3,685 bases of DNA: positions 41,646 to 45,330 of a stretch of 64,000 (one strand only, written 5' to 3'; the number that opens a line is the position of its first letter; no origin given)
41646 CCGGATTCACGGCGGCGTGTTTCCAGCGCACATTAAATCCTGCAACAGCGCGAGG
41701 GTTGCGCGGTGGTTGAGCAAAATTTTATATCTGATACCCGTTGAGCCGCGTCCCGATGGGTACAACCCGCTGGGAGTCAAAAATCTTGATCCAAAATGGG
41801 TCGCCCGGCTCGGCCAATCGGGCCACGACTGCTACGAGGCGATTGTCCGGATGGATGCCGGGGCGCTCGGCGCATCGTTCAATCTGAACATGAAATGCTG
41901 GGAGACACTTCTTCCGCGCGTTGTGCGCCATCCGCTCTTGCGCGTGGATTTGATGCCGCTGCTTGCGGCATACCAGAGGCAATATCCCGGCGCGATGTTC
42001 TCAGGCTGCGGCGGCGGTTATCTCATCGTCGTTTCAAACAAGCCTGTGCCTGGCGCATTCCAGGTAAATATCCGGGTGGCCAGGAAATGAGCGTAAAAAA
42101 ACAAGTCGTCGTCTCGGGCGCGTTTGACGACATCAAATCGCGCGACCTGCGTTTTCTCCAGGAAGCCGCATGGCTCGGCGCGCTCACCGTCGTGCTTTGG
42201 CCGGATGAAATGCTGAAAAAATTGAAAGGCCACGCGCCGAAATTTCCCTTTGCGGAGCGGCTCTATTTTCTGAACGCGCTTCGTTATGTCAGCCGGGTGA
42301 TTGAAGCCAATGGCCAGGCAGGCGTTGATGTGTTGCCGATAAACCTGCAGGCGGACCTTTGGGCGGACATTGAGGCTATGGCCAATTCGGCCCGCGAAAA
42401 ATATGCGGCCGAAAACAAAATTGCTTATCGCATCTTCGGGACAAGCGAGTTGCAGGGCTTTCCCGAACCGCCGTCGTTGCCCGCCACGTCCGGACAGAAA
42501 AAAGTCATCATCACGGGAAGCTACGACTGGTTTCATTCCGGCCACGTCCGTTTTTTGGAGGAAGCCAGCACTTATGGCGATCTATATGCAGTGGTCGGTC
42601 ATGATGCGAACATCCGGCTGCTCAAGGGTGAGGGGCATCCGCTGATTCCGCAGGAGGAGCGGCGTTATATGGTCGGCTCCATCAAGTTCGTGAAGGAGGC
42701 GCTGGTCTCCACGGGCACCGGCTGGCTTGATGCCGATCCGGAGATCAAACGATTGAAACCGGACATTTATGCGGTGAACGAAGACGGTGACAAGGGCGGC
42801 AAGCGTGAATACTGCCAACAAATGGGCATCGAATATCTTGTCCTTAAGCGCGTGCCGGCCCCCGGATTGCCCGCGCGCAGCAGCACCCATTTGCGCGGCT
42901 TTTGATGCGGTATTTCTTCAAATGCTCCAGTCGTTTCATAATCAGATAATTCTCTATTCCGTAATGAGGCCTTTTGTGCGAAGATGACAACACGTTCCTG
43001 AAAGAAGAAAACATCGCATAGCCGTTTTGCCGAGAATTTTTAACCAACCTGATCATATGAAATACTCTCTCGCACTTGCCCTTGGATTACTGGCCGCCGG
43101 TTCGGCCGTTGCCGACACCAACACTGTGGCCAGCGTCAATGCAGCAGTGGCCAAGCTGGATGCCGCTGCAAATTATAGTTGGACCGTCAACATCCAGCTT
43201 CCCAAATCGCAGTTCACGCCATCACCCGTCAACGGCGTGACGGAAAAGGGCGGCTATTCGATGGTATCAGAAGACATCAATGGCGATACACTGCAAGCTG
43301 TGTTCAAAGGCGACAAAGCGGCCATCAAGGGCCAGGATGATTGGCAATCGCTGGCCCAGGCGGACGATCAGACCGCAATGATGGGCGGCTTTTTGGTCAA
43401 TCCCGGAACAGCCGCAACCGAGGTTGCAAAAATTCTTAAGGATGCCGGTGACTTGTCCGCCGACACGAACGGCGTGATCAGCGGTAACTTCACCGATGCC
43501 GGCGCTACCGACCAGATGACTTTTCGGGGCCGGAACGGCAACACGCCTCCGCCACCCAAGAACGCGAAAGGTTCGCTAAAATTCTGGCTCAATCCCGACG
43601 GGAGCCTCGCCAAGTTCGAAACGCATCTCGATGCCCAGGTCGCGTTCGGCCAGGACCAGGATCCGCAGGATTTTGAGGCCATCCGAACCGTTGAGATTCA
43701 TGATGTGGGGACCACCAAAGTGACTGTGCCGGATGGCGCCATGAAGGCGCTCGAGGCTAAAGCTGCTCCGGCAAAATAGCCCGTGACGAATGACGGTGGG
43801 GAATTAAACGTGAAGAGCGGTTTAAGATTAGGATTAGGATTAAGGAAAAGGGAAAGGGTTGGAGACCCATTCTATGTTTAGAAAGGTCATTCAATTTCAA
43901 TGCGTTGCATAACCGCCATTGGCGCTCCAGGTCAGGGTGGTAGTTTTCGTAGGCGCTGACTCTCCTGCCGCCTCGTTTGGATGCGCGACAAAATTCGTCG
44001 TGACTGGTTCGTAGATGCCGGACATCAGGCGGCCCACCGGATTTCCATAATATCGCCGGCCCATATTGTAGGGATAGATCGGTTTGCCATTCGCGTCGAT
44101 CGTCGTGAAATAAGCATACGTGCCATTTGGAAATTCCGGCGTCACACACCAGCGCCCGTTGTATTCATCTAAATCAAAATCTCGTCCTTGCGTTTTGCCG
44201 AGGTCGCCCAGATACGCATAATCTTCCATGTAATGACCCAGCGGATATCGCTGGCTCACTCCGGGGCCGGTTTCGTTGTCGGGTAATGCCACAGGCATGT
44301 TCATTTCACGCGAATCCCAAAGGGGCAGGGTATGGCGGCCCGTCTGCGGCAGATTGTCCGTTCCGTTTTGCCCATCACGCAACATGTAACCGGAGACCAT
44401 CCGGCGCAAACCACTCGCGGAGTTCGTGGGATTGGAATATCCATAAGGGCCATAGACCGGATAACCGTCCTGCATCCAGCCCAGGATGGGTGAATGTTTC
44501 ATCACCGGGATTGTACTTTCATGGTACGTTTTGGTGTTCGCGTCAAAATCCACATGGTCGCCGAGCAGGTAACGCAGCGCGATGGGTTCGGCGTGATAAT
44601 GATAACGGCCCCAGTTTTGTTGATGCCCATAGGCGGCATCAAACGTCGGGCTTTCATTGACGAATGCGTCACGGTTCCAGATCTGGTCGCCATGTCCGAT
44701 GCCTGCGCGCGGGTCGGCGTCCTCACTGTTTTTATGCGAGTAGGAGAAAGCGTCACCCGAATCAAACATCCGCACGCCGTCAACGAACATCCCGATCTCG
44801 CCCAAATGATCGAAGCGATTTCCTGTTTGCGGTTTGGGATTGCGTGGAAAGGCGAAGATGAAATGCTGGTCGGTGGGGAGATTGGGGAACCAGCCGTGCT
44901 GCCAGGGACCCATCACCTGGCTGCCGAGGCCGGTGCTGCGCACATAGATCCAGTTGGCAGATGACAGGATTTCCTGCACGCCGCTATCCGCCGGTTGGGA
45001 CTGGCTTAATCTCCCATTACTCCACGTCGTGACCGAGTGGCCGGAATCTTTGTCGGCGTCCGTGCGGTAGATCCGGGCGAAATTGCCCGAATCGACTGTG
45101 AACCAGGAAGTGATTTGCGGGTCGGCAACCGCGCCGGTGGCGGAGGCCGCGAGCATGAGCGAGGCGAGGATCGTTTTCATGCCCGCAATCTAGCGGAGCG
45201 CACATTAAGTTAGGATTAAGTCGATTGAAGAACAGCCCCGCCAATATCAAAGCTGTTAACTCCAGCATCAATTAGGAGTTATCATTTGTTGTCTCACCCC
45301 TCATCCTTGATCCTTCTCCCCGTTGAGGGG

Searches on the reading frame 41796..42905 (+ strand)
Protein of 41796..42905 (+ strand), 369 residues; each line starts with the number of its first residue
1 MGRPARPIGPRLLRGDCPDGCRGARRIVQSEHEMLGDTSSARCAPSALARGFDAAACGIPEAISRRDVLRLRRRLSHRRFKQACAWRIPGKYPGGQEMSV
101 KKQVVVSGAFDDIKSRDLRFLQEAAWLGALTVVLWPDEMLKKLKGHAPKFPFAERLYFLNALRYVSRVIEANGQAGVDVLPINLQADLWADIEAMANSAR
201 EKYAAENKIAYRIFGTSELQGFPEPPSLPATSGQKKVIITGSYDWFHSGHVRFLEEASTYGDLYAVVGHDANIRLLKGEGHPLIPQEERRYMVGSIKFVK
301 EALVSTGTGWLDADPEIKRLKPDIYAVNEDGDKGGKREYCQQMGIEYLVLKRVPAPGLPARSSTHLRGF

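Call 20: search_protein_families(library=pfam, proteins=[window:41796-42905:+], max_evalue=0.001)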
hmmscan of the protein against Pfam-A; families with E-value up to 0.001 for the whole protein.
window:41796-42905:+ (369 aa): 1 family
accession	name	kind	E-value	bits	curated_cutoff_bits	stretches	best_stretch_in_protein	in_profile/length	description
PF01467.32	CTP_transf_like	-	1.9e-11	44.7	21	1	238-330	1-89/133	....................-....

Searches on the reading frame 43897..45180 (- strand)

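Call 21: search_protein_families(library=pfam, proteins=[window:43897-45180:-], max_evalue=0.001)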
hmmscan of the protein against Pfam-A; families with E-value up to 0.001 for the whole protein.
window:43897-45180:- (427 aa): 1 family
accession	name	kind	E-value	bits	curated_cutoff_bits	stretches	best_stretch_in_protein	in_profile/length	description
PF14240.11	YHYH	-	5.6e-41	141.1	25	1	109-364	2-185/193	YHYH protein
